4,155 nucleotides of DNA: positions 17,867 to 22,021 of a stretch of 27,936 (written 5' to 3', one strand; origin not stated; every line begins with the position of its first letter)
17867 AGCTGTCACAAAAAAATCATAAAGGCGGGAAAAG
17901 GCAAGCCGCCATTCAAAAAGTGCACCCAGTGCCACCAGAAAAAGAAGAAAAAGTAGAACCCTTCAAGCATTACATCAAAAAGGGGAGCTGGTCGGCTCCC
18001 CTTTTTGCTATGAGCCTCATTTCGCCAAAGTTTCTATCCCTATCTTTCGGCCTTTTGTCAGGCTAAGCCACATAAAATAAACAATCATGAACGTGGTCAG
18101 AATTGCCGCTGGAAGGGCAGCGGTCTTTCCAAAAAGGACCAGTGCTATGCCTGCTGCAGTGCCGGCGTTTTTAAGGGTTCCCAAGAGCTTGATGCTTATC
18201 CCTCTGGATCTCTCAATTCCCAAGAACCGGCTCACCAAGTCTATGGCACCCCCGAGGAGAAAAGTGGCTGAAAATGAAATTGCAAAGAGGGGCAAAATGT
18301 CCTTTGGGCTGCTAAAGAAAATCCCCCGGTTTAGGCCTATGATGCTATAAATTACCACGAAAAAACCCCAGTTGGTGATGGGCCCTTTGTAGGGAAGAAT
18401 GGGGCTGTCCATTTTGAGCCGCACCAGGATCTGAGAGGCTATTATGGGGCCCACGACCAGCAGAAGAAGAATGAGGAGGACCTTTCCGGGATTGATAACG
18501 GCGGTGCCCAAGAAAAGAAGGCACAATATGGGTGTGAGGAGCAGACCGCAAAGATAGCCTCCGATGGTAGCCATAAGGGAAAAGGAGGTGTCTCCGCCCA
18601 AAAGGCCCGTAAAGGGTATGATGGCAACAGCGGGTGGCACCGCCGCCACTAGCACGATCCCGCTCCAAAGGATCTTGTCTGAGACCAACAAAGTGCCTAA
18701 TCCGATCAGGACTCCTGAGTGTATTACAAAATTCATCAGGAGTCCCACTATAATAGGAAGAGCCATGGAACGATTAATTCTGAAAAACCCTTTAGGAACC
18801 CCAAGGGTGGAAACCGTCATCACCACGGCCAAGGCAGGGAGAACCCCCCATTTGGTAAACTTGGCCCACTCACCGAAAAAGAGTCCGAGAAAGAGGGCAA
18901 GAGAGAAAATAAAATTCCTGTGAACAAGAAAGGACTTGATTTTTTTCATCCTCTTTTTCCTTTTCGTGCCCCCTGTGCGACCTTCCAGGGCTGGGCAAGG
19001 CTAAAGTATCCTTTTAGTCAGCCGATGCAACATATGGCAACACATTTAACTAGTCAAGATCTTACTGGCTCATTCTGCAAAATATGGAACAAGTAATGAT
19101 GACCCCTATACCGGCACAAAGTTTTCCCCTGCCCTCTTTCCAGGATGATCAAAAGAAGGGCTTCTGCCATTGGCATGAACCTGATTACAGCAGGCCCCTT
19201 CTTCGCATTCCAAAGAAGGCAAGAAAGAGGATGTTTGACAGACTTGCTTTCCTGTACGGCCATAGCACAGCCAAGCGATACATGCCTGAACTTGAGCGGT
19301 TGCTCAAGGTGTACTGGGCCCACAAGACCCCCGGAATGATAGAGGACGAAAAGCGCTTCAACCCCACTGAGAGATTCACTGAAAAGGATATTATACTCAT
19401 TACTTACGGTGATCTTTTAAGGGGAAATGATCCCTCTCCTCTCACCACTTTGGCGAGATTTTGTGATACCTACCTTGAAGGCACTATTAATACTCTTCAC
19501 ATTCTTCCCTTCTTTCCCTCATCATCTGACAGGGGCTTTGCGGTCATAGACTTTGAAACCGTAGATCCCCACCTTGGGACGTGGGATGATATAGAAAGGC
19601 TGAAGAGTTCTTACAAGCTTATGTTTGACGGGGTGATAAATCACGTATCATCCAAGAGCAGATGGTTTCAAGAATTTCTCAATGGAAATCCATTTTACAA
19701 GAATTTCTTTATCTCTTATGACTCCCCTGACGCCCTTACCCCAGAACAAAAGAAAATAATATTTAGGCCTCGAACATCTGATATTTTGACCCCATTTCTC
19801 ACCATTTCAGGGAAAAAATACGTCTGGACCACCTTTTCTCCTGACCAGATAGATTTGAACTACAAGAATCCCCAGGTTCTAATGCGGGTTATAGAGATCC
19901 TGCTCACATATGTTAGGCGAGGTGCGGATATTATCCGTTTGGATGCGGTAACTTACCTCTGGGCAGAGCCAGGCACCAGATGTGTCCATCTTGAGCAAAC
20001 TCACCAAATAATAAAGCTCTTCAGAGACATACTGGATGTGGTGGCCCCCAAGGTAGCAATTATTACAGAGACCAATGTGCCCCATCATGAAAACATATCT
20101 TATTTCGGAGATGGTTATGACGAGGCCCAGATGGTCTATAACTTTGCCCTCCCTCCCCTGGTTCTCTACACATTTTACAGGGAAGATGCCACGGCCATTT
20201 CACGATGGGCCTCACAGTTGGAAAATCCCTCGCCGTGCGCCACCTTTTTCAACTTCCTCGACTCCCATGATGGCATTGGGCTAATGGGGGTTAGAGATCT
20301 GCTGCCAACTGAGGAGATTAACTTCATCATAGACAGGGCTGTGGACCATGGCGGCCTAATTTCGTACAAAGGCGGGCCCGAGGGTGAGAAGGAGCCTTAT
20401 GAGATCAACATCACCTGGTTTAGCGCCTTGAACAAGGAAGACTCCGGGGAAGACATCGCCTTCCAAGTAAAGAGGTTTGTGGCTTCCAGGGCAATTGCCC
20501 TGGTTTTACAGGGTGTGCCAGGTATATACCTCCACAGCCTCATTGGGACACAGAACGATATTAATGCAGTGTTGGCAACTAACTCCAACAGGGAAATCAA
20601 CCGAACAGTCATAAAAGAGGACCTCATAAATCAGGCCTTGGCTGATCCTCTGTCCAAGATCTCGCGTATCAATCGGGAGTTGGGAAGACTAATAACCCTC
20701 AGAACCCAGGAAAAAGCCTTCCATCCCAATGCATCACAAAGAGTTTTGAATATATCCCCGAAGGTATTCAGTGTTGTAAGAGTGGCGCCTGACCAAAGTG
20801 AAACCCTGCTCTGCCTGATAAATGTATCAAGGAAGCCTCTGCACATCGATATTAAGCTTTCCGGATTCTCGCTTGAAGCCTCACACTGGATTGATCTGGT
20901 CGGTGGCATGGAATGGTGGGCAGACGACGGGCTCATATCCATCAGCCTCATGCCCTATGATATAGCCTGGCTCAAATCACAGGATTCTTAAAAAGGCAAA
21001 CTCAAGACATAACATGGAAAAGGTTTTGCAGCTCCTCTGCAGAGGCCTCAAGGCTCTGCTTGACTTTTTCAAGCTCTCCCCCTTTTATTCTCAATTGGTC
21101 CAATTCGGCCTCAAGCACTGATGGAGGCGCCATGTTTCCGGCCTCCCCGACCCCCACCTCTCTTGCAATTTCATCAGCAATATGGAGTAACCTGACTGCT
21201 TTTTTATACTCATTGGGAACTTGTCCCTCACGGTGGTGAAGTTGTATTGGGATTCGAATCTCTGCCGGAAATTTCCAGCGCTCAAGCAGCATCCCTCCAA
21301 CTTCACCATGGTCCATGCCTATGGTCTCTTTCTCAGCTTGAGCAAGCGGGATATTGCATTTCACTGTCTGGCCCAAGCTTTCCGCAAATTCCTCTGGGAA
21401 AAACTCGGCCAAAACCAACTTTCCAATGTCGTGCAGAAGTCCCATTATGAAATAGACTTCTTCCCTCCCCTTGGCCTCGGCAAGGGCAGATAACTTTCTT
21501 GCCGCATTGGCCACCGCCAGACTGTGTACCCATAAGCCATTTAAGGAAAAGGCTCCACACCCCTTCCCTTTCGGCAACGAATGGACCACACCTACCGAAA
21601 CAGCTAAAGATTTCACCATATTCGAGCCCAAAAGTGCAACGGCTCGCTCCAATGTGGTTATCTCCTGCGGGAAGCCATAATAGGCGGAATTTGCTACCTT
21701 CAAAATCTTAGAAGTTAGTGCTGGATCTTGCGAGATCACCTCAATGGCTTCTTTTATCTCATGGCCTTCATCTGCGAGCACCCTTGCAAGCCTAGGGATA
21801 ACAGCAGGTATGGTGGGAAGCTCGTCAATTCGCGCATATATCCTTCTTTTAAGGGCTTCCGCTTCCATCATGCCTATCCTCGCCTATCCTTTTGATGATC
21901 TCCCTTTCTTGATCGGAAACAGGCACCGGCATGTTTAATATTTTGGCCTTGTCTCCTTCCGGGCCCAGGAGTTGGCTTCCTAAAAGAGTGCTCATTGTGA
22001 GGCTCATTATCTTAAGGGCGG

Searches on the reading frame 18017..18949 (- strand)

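Call 8: search_protein_families(library=pfam, proteins=[window:18017-18949:-], max_evalue=0.001)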
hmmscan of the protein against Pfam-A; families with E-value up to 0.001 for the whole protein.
window:18017-18949:- (310 aa): 2 families
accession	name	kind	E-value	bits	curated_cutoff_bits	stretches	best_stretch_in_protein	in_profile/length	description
PF13593.11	SBF_like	-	3e-09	37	25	1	68-284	65-291/313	SBF-like CPA transporter family (DUF4137)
PF01758.21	SBF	-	6e-07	29.8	24.3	1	40-211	4-188/191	Sodium Bile acid symporter family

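Call 64: search_protein_families(library=ncbifam, proteins=[window:18017-18949:-], max_evalue=0.01)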
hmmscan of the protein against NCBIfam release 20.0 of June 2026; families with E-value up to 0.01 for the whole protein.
window:18017-18949:- (310 aa): 2 families
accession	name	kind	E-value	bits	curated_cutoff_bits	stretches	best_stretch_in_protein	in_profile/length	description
TIGR00841.1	bass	subfamily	1.6e-05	24.3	326.3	1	20-291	23-296/321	bile acid:sodium symporter family transporter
NF047939.1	PantTportPanS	equivalog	2.4e-05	24.2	400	1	39-286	36-283/299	ketopantoate/pantoate/pantothenate transporter PanS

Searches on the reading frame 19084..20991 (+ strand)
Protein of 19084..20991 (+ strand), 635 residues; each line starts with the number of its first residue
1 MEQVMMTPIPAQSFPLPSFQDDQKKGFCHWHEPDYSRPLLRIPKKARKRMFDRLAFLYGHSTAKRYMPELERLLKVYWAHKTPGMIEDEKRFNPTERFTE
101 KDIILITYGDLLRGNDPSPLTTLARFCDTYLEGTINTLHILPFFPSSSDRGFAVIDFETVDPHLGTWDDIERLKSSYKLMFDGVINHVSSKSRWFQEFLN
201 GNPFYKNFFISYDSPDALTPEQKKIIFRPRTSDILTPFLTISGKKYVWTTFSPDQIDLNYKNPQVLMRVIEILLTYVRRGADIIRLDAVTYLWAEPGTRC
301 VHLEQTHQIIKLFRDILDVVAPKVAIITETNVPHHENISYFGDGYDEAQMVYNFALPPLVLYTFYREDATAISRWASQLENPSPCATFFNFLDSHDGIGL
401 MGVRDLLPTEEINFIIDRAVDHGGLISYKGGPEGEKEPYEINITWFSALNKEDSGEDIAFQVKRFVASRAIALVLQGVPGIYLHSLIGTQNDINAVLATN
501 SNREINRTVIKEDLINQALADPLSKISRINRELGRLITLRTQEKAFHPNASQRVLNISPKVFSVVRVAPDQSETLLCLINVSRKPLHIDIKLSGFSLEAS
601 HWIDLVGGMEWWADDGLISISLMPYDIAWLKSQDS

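Call 8: search_protein_families(library=pfam, proteins=[window:19084-20991:+], max_evalue=0.001)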
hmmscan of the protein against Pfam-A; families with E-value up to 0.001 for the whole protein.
window:19084-20991:+ (635 aa): 2 families
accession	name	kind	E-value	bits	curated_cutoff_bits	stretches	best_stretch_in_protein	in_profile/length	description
PF00128.31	Alpha-amylase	-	1.6e-24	87.4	22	1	135-363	33-275/446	Alpha amylase, catalytic domain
PF16657.11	Malt_amylase_C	-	1.5e-06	28.6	27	1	555-629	6-75/75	Maltogenic Amylase, C-terminal domain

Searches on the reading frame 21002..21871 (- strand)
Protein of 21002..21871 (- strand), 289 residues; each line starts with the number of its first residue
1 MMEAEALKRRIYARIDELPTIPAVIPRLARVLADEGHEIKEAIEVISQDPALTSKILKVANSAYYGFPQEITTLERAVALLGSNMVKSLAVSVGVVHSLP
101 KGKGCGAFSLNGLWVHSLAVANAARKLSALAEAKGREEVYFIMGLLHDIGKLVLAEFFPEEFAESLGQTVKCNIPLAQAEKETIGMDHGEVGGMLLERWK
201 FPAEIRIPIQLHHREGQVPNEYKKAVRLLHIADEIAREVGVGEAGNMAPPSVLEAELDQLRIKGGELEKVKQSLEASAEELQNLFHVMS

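Call 8: search_protein_families(library=pfam, proteins=[window:21002-21871:-], max_evalue=0.001)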
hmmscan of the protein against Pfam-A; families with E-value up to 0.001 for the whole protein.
window:21002-21871:- (289 aa): 2 families
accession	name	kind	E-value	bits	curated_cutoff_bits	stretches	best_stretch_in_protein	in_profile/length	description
PF08668.18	HDOD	-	2e-57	194.3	22.9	1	18-214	1-195/196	HDOD domain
PF01966.28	HD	-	6.9e-10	39.7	22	1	115-237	3-115/116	HD domain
